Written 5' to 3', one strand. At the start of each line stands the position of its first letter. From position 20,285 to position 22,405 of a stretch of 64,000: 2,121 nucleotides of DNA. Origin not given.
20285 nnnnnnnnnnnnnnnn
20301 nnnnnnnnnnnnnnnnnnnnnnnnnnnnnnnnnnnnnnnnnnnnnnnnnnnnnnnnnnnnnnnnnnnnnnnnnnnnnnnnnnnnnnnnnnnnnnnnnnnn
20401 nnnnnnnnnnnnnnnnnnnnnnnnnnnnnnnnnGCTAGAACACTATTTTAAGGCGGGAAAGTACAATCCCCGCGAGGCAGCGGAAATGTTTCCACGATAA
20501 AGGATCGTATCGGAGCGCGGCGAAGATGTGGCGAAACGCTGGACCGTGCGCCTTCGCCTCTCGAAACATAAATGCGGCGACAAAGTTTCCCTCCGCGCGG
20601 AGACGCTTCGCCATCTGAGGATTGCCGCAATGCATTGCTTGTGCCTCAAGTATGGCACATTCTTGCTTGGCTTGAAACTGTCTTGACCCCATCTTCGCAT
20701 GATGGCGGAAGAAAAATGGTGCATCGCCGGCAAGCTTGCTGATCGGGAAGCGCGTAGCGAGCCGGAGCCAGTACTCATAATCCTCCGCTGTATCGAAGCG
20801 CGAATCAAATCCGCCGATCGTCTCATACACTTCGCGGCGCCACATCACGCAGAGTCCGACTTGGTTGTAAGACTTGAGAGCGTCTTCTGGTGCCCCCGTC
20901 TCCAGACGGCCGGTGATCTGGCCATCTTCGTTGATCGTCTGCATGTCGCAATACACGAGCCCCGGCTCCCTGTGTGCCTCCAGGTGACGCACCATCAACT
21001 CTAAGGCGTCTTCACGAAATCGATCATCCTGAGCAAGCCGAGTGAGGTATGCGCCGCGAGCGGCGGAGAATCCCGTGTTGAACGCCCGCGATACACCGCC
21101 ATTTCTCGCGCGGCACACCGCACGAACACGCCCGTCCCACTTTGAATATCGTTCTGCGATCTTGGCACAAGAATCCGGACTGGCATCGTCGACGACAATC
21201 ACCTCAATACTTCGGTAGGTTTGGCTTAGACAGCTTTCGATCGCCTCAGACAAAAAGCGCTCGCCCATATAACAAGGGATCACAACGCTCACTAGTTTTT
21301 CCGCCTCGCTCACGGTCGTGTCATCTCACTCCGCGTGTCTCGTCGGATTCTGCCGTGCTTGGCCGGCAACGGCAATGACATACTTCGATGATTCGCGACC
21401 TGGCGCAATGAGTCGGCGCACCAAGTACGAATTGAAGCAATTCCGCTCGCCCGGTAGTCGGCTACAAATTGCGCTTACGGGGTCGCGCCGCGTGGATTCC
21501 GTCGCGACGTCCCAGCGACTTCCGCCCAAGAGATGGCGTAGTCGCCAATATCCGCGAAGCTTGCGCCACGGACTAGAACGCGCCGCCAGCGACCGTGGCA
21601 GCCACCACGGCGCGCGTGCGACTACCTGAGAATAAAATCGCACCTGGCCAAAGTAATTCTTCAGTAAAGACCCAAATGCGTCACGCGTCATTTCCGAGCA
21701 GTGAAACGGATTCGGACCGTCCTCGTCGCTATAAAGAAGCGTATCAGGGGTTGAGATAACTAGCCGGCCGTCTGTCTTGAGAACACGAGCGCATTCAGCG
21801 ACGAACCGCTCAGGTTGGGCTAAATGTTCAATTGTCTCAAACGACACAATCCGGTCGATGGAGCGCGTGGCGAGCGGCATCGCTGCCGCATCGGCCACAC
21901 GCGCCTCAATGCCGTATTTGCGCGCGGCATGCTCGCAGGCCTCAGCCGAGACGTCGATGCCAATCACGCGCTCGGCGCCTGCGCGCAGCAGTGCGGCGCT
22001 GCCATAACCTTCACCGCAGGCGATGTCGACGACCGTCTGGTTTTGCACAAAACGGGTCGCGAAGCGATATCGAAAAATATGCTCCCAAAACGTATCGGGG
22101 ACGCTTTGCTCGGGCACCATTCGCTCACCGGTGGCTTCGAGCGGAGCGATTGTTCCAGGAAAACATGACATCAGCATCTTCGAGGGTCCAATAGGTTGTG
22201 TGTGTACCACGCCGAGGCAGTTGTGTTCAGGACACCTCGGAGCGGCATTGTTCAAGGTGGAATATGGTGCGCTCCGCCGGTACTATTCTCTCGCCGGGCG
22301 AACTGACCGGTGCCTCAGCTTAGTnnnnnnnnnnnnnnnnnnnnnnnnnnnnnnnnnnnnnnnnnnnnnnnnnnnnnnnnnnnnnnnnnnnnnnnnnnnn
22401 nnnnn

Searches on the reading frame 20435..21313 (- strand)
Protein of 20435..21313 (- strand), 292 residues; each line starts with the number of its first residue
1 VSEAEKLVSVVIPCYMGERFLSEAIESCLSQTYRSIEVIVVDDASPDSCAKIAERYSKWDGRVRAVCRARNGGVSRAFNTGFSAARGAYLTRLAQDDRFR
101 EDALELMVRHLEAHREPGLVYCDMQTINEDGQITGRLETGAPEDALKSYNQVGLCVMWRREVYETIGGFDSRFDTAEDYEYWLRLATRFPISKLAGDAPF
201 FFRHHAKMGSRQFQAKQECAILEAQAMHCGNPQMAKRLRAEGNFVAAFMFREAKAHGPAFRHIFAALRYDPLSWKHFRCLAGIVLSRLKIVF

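Call 90: search_protein_families(library=ncbifam, proteins=[window:20435-21313:-], max_evalue=1e-10)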
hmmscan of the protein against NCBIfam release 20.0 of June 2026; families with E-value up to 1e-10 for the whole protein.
window:20435-21313:- (292 aa): 11 families
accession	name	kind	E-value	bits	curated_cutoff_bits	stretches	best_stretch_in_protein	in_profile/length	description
NF053739.1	GlytfEpsEBac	equivalog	2e-25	89.3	450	1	8-185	3-185/265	glycosyltransferase EpsE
NF047683.1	TeichurnBiosyTuaG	equivalog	5.5e-25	88.4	400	1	1-147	1-150/252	teichuronic acid biosynthesis protein TuaG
NF007482.0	PRK10073.1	equivalog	1.8e-20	73.2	423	1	2-130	2-128/334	glycosyltransferase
TIGR03937.1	PgaC_IcaA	equivalog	3.8e-19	68.9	422.3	1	4-138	43-176/407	poly-beta-1,6-N-acetyl-D-glucosamine synthase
NF041875.1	EPS_EpsD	equivalog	7.1e-17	61.8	370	0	8-116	1-106/325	exopolysaccharide biosynthesis glycosyltransferase EpsD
NF041394.1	GtaseAglG_Halo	equivalog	4.9e-15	55.6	440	1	8-173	3-178/304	glucosyl-dolichyl phosphate glucuronosyltransferase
TIGR03965.1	mycofact_glyco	equivalog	8.1e-15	54.6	280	1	5-187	73-265/467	mycofactocin biosynthesis glycosyltransferase MftF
TIGR04283.1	glyco_like_mftF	equivalog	1.5e-14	54.1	182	1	8-189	1-173/221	TIGR04283 family arsenosugar biosynthesis glycosyltransferase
NF050050.1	ProtGlycPglI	equivalog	4.2e-14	52.6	500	1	7-136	3-130/306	GalNAc(5)-diNAcBac-PP-undecaprenol beta-1,3-glucosyltransferase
NF007453.0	PRK10018.1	equivalog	2.7e-11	43.7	382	0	3-127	3-127/280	colanic acid biosynthesis glycosyltransferase WcaA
TIGR04017.1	WcaA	equivalog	8.1e-11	42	495.75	0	4-186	3-189/279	colanic acid biosynthesis glycosyltransferase WcaA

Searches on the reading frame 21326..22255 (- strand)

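Call 90: search_protein_families(library=ncbifam, proteins=[window:21326-22255:-], max_evalue=1e-10)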
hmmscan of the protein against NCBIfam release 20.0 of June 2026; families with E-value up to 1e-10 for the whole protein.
window:21326-22255:- (309 aa): 4 families
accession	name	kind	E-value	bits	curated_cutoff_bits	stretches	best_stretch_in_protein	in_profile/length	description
NF045667.1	MTase_DVU1556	equivalog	8.8e-17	61.3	155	1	68-168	19-120/213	DVU_1556 family methyltransferase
TIGR01983.1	UbiG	equivalog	3.6e-14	52.6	102.95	1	69-169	47-153/228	bifunctional 2-polyprenyl-6-hydroxyphenol methylase/3-demethylubiquinol 3-O-methyltransferase UbiG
TIGR02072.1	BioC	equivalog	3.9e-14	53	184.95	1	70-169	33-134/244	malonyl-ACP O-methyltransferase BioC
TIGR01934.1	MenG_MenH_UbiE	subfamily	1.5e-11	44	158.35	1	57-167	27-141/223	ubiquinone/menaquinone biosynthesis methyltransferase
